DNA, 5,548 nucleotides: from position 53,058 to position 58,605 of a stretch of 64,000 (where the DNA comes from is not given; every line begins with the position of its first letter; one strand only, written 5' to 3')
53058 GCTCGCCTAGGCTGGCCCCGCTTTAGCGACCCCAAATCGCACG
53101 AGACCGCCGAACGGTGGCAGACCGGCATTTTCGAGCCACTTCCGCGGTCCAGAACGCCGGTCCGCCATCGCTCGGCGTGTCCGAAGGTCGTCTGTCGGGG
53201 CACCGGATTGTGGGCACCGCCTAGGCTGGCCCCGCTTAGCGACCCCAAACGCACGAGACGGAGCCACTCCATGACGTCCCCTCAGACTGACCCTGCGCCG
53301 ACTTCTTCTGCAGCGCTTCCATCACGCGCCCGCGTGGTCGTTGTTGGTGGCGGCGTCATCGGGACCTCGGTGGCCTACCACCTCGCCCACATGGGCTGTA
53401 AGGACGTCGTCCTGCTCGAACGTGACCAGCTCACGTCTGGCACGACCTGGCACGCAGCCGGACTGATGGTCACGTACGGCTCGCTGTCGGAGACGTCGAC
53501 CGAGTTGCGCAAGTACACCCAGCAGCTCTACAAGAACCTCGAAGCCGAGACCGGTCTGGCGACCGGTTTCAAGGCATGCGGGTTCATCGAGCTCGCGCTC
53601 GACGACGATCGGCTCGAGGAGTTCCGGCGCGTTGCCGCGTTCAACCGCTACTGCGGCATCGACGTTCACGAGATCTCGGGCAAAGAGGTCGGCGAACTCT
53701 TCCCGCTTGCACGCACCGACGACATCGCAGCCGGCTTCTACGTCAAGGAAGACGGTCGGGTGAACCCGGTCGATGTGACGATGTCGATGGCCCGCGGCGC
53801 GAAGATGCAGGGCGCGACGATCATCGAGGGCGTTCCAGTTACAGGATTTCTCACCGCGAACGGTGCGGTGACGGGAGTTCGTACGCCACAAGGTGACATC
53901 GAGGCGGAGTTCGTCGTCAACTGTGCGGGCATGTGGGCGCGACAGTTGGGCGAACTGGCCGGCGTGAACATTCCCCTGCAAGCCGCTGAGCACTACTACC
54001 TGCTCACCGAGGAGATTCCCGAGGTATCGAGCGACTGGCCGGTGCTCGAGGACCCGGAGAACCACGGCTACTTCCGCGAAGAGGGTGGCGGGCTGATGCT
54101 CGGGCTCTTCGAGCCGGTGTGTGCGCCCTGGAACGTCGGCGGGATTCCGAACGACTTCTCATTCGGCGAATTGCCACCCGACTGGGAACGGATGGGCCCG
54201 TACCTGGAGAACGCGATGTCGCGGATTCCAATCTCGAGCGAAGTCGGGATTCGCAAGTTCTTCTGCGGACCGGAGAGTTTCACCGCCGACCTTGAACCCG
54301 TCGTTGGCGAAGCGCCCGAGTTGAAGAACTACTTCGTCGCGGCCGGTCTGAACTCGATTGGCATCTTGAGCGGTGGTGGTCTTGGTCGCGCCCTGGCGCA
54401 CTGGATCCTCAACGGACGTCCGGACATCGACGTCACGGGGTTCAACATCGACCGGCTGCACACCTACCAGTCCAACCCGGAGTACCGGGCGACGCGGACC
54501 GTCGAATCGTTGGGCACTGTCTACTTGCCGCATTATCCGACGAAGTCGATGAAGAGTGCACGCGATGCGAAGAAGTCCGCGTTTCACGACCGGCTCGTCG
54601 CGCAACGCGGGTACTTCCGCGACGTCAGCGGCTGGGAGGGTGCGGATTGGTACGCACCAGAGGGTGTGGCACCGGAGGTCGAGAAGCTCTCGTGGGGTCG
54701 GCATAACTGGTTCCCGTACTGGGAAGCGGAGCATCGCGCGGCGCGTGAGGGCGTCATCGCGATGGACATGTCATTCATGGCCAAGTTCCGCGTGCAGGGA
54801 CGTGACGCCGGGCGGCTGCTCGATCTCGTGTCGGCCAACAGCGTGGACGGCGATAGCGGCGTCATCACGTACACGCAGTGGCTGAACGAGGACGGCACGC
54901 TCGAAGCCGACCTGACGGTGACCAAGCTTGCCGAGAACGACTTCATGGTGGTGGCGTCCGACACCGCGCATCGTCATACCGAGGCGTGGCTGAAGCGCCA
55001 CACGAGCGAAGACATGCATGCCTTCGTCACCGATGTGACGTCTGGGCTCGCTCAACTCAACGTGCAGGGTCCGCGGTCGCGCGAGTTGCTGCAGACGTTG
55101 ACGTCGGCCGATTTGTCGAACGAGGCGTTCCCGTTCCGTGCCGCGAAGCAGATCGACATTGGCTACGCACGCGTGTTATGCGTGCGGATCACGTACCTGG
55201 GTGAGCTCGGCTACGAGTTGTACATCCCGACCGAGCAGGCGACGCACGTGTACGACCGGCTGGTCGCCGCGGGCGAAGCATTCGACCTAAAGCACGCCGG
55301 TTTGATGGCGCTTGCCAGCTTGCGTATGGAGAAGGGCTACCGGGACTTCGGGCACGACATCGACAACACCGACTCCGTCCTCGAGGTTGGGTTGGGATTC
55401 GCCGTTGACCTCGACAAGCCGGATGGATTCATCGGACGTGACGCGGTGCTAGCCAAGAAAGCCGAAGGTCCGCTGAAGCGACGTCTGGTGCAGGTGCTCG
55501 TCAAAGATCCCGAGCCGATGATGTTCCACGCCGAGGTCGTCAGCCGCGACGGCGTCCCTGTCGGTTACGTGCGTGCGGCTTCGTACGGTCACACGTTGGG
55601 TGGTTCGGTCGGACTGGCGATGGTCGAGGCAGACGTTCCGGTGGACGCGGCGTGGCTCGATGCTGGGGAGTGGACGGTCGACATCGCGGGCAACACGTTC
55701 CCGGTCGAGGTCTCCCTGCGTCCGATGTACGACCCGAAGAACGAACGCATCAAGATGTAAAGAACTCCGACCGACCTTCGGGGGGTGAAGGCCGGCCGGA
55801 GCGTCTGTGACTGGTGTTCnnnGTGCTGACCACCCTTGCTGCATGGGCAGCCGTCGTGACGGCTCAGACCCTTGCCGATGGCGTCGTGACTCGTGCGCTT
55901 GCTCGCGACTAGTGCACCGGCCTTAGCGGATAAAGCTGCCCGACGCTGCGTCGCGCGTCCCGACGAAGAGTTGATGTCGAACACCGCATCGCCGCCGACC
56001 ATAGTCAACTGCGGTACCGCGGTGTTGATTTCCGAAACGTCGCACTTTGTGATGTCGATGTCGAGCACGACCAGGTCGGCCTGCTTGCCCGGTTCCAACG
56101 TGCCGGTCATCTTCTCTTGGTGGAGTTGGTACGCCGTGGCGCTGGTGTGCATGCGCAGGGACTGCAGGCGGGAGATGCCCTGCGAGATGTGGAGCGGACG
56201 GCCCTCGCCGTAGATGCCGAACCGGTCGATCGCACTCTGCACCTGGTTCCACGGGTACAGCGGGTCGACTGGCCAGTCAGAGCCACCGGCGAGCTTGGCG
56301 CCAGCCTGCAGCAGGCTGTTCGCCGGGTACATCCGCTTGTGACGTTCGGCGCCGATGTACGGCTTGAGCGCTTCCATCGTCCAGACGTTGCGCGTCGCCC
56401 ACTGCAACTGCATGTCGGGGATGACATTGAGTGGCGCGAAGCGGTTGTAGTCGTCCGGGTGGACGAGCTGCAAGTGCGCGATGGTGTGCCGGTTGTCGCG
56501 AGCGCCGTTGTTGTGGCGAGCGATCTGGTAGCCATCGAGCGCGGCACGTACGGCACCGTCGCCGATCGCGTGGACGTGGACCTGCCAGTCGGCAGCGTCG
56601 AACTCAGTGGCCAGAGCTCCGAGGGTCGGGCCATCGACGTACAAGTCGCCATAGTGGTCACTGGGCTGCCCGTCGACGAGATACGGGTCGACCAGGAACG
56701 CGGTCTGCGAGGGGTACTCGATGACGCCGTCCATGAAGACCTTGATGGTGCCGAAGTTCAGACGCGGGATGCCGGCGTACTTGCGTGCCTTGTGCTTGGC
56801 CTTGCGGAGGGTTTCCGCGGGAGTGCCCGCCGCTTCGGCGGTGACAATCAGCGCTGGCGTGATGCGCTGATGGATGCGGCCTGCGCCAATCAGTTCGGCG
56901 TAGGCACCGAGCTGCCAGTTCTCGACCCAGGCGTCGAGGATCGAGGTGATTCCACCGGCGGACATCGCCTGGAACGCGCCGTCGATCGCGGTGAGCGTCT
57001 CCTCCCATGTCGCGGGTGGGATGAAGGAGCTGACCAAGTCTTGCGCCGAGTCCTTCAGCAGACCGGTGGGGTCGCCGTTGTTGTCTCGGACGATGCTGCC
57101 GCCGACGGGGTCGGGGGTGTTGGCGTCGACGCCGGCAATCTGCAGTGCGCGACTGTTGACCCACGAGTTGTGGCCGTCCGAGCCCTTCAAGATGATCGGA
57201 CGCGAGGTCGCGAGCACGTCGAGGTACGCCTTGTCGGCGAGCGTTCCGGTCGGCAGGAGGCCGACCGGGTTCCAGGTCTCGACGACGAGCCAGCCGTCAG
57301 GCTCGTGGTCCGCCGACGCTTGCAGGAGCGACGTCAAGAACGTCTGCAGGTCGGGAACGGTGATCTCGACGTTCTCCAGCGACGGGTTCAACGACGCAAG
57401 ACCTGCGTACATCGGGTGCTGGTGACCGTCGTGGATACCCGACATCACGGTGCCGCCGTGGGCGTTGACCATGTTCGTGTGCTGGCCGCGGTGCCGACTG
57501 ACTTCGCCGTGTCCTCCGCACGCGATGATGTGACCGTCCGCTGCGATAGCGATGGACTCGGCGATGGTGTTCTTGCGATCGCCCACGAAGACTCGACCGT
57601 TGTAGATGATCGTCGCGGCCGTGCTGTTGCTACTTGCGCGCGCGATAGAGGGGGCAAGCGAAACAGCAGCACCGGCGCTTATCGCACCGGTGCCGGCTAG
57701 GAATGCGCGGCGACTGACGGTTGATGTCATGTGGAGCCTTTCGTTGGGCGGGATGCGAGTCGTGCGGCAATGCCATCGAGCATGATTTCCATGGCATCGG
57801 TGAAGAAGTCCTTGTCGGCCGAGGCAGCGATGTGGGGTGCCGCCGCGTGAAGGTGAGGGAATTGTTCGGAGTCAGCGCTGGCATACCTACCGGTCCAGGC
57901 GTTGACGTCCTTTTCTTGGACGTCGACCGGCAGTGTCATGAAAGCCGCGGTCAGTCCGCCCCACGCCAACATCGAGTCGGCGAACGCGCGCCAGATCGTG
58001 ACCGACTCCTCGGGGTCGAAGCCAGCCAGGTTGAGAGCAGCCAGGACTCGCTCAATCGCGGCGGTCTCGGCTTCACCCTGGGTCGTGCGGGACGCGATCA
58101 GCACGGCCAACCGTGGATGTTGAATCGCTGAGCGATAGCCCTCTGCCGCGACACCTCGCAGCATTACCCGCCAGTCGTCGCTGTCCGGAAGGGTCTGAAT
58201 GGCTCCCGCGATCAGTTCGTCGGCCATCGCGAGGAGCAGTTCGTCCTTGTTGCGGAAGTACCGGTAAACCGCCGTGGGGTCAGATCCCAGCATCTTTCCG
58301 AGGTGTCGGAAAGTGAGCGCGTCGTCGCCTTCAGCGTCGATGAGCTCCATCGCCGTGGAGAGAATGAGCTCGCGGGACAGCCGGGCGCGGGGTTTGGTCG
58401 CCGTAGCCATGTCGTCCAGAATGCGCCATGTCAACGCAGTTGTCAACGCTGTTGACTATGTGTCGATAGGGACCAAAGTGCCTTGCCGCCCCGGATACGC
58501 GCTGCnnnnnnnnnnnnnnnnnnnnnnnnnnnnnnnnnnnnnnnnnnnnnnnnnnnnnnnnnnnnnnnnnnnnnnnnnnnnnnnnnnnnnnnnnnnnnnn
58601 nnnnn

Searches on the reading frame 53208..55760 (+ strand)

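Call 7: search_protein_families(library=pfam, proteins=[window:53208-55760:+], max_evalue=0.01)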
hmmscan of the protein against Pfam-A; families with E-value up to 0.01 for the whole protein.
window:53208-55760:+ (850 aa): 16 families
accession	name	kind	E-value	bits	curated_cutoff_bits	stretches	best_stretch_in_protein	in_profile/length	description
PF01266.30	DAO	-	2.8e-70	238.1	27.9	1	42-399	1-353/353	FAD dependent oxidoreductase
PF01571.26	GCV_T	-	5.5e-70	236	25.6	1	459-732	1-255/255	Aminomethyltransferase folate-binding domain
PF08669.17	GCV_T_C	-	3.2e-19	69.1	25.9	1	758-842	1-80/80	Glycine cleavage T-protein C-terminal barrel domain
PF16350.10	FAO_M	-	4.9e-12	46.3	27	1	402-457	1-56/56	FAD dependent oxidoreductase central domain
PF07992.20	Pyr_redox_2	-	1.7e-06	28.2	26.1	1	38-75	142-177/291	Pyridine nucleotide-disulphide oxidoreductase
PF04268.17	SoxG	-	4.3e-06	27.3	21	1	571-679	35-140/152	Sarcosine oxidase, gamma subunit family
PF04820.20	Trp_halogenase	-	6.1e-06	25.8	21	1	193-247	163-218/458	Tryptophan halogenase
PF13450.12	NAD_binding_8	-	7.2e-05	23.4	21.9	1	45-94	1-51/68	NAD(P)-binding Rossmann-like domain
PF00890.30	FAD_binding_2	-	9e-05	22.3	20.4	1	43-95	2-53/414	FAD binding domain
PF00070.33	Pyr_redox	-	0.00022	22.1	22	1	42-75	1-34/82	Pyridine nucleotide-disulphide oxidoreductase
PF01494.25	FAD_binding_3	-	0.0015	18.3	22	0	41-244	2-161/349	FAD binding domain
PF00899.27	ThiF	-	0.0024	17.5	28.1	1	40-74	20-54/238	ThiF family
PF02558.23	ApbA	-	0.0028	17.7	22.2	1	43-99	1-53/150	Ketopantoate reductase PanE/ApbA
PF25455.1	Beta-barrel_CAF17_C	-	0.0043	17.2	25.7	0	756-825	1-61/70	CAF17, C-terminal beta-barrel domain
PF01488.26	Shikimate_DH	-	0.0044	17.6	24.3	1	39-75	11-47/138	Shikimate / quinate 5-dehydrogenase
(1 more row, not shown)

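Call 8: search_protein_families(library=ncbifam, proteins=[window:53208-55760:+], max_evalue=0.01)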
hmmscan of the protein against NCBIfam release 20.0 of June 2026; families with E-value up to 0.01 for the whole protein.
window:53208-55760:+ (850 aa): 49 families (the best 25 are shown)
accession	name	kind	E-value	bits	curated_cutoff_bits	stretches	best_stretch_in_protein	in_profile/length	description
TIGR01372.1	soxA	subfamily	8e-56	189.4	1164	1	445-849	601-995/996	sarcosine oxidase subunit alpha family protein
NF001567.0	PRK00389.1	subfamily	4.2e-55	187.1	300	1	506-845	35-357/359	glycine cleavage system aminomethyltransferase GcvT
NF053776.1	TmaoDeMthMsil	equivalog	8.5e-50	170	1100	1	507-849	420-762/763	trimethylamine N-oxide demethylase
TIGR00528.1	gcvT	equivalog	6.1e-41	140.5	235.85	1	507-841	34-360/362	glycine cleavage system aminomethyltransferase GcvT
NF010093.0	PRK13579.1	equivalog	8.7e-39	133.4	459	1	507-843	43-366/371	glycine cleavage system aminomethyltransferase GcvT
TIGR02352.1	thiamin_ThiO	equivalog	1.2e-35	123.3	250.8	1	43-256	1-219/351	glycine oxidase ThiO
TIGR01373.1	soxB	subfamily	6.2e-29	101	529.45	1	42-419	32-401/407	sarcosine oxidase subunit beta family protein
NF009133.0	PRK12486.1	equivalog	6.7e-26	91.1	410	1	506-808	45-341/369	dimethylsulfoniopropionate demethylase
NF008425.0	PRK11259.1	equivalog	1.1e-25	90.5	257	2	41-251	5-213/377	N-methyl-L-tryptophan oxidase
NF001933.0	PRK00711.1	subfamily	2e-22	79.8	383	3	99-260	110-273/429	D-amino acid dehydrogenase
TIGR03377.1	glycerol3P_GlpA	equivalog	2.3e-21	76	552.8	1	43-260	2-220/530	anaerobic glycerol-3-phosphate dehydrogenase subunit GlpA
TIGR03364.1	HpnW_proposed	hypoth_equivalog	1.7e-18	66.8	285.1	1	42-247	2-200/365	TIGR03364 family FAD-dependent oxidoreductase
TIGR01377.1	soxA_mon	subfamily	7.5e-17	61.2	479.65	1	43-419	3-377/381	amino oxidase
NF008726.1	PRK11728.1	equivalog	1.2e-16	60.6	299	1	42-259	2-217/389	L-2-hydroxyglutarate oxidase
NF008313.0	PRK11101.1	equivalog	5.9e-16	58.1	425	1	40-260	8-229/548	anaerobic glycerol-3-phosphate dehydrogenase subunit A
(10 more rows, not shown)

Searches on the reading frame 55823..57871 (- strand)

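Call 52: search_protein_families(library=pfam, proteins=[window:55823-57871:-], max_evalue=0.001)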
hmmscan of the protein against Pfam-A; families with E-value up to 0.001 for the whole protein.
window:55823-57871:- (683 aa): 2 families
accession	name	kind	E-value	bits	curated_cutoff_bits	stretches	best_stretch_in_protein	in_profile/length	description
PF07969.17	Amidohydro_3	-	2.2e-78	265.3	29.7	1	135-631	3-472/472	Amidohydrolase family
PF01979.26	Amidohydro_1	-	6.5e-09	35.9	25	1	416-630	136-345/345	Amidohydrolase family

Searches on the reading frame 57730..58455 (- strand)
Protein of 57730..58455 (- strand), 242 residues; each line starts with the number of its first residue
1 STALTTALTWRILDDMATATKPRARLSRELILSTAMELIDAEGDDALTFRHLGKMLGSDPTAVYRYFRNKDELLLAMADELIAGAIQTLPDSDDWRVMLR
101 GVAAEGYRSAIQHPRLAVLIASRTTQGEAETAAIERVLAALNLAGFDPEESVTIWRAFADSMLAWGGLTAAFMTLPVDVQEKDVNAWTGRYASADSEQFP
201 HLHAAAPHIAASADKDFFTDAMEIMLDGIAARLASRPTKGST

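Call 52: search_protein_families(library=pfam, proteins=[window:57730-58455:-], max_evalue=0.001)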
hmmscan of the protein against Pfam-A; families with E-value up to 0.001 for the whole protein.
window:57730-58455:- (242 aa): 2 families
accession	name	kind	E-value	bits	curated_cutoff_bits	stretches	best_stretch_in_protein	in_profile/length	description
PF02909.22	TetR_C_1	-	4.9e-11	43.1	21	1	90-232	4-145/146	Tetracyclin repressor-like, C-terminal domain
PF00440.29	TetR_N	-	1.7e-10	41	24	1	31-77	1-47/47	Bacterial regulatory proteins, tetR family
